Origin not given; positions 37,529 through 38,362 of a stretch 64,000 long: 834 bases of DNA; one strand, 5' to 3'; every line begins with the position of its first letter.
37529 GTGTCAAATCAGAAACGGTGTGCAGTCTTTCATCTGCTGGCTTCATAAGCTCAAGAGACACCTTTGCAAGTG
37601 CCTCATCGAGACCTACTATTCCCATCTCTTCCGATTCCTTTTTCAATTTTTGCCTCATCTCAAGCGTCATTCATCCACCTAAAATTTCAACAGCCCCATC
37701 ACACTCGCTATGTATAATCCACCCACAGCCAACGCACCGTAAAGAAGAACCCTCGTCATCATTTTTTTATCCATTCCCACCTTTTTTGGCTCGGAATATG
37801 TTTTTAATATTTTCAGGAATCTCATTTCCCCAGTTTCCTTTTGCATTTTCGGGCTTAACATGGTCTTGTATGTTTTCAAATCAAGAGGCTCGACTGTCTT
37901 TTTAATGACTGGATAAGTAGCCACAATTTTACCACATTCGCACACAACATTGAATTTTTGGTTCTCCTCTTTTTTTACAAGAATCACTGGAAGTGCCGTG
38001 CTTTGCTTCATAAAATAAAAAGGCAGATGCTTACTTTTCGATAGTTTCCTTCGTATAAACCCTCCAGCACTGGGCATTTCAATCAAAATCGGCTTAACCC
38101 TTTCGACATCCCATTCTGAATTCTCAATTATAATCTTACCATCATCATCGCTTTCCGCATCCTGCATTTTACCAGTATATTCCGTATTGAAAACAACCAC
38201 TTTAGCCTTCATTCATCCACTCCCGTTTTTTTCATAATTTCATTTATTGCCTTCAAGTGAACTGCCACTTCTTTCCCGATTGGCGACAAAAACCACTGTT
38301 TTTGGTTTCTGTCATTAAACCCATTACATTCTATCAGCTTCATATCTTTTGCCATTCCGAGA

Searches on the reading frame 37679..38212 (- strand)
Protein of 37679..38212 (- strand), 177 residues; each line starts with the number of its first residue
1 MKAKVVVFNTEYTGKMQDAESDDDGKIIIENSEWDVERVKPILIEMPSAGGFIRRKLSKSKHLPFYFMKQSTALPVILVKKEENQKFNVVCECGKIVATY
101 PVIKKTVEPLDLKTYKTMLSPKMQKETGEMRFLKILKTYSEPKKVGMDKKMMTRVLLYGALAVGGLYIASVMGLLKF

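Call 11: search_protein_families(library=pfam, proteins=[window:37679-38212:-], max_evalue=0.01)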
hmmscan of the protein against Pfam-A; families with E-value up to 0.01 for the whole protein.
window:37679-38212:- (177 aa): 0 families

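Call 45: search_protein_families(library=phrogs, proteins=[window:37679-38212:-], max_evalue=0.05)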
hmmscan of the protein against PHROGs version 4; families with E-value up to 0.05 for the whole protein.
window:37679-38212:- (177 aa): 1 family
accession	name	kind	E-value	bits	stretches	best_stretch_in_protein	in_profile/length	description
phrog_19733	-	unknown function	0.045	15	0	47-95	33-81/99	-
